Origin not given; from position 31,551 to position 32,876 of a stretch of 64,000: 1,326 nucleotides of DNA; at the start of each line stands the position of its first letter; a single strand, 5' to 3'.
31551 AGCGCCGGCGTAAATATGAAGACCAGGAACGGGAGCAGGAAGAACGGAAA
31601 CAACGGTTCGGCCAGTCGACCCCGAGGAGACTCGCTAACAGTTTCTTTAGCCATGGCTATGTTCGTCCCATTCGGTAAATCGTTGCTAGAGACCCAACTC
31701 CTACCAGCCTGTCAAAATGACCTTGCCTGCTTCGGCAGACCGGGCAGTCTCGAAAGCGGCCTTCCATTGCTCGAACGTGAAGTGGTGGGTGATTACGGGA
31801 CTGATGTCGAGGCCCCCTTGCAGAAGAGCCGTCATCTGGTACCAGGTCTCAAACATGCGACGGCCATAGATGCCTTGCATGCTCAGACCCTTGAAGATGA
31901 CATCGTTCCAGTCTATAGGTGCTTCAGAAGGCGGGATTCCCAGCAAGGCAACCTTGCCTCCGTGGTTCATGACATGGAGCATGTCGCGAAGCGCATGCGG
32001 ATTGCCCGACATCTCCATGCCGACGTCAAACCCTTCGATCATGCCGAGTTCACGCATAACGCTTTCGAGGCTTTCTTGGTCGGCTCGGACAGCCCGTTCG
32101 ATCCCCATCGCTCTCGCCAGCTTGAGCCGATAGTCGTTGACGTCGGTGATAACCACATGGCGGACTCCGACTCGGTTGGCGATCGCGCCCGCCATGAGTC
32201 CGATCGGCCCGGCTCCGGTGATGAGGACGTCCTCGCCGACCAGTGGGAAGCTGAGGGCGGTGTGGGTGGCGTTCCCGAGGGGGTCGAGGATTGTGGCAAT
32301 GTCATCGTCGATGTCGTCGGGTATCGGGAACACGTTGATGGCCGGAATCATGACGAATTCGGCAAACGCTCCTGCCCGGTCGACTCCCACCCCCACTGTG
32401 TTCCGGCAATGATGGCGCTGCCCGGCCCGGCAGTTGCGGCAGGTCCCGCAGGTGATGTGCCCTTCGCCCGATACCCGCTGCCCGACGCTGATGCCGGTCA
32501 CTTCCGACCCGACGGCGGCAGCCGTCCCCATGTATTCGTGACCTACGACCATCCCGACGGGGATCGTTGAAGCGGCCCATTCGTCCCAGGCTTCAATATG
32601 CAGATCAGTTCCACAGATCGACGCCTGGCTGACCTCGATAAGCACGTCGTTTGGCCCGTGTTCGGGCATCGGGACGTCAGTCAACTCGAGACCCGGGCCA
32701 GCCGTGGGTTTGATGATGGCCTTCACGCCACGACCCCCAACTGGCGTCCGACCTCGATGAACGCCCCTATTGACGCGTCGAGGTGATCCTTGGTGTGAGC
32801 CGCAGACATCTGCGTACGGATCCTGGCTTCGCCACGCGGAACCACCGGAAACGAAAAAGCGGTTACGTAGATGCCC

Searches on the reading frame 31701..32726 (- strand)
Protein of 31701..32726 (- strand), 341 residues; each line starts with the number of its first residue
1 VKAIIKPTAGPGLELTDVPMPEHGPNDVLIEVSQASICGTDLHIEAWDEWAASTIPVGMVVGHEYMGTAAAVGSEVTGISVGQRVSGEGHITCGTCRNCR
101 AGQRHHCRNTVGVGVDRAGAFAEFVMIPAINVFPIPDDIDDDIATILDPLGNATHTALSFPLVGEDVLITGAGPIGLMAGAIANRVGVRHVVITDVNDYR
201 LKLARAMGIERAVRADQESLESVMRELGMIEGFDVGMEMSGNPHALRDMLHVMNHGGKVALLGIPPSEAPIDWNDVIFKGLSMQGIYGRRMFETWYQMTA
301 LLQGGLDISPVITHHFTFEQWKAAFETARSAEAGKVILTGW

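Call 20: find_related_loci(query=window:31701-32726:-, collection=genome_contigs, flank=8000)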
Query window:31701-32726:- (341 aa) in genome_contigs; peptide patterns used: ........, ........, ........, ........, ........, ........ (x = any residue, [..] = any of these).
600 stretches matched a pattern (row limit reached: there are more); 577 encode a relative of the query (tblastn E <= 1e-3); the best 80 are kept; 80 distinct loci.
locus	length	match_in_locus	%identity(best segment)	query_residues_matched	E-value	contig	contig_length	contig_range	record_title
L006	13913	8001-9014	69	1-338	4e-162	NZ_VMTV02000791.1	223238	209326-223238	Vogesella mureinivorans strain 389 NODE_6_length_223238_cov_355.787169, whole genome shotgun sequence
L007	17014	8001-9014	69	1-338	6e-160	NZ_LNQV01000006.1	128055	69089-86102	Aquitalea pelogenes strain CCM 7557 contig_6, whole genome shotgun sequence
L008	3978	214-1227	69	1-338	1e-164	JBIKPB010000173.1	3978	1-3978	MAG: Formosimonas sp. isolate ME2015-03-07_3300042541_group6_bin193 Rohwer_bin2098_scaffold_27469_c1, whole genome shotg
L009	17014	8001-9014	69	1-338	3e-159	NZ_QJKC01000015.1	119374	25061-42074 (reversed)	Aquitalea magnusonii strain DSM 25134 Ga0244556_115, whole genome shotgun sequence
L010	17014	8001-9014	68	1-338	6e-158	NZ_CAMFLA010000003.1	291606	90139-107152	MAG: uncultured Aquitalea sp. isolate SRR12456162_bin.8_metaWRAP_v1.3_MAG ERZ12289962.14, whole genome shotgun sequence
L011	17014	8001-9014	68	1-338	6e-158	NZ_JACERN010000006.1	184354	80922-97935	Aquitalea aquatica strain HSC-21Su07 NODE_10, whole genome shotgun sequence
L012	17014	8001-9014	68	1-338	1e-157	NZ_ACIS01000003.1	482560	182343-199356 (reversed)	Pseudogulbenkiania ferrooxidans 2002 ctg9, whole genome shotgun sequence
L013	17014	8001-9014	67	1-338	4e-157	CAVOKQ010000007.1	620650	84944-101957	MAG: uncultured Gammaproteobacteria bacterium isolate MFD00032.bin.2.94 genome assembly, contig: contig_3740, whole geno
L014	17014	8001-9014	68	1-338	7e-157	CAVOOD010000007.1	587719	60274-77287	MAG: uncultured beta proteobacterium isolate MFD10113.bin.2.189 genome assembly, contig: contig_7537, whole genome shotg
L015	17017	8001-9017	67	1-339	8e-157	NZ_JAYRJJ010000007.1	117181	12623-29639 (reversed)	MAG: Dongia sp. isolate SZ_szas3bin.16 NODE_189_length_117181_cov_30.1299, whole genome shotgun sequence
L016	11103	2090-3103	69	1-338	2e-156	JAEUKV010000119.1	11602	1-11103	MAG: Rhodospirillaceae bacterium isolate new MAG-104 k141_4007133, whole genome shotgun sequence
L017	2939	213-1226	66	1-338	2e-164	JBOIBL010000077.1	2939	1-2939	MAG: Gammaproteobacteria bacterium isolate TC-S_metabat2.bin.339 k127_59808, whole genome shotgun sequence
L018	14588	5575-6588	67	1-338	3e-156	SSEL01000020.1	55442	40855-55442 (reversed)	MAG: Rhodospirillaceae bacterium isolate Bin_26_3 c_000000115866, whole genome shotgun sequence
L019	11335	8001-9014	66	1-338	4e-156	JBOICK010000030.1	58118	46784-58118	MAG: Stenotrophobium sp. isolate TC-S_metawrap_bin.142 k127_1055519, whole genome shotgun sequence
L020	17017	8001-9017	67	1-339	6e-156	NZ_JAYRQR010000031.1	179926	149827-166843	MAG: Dongia sp. isolate XM1_ASGE2bin.9 k141_192794, whole genome shotgun sequence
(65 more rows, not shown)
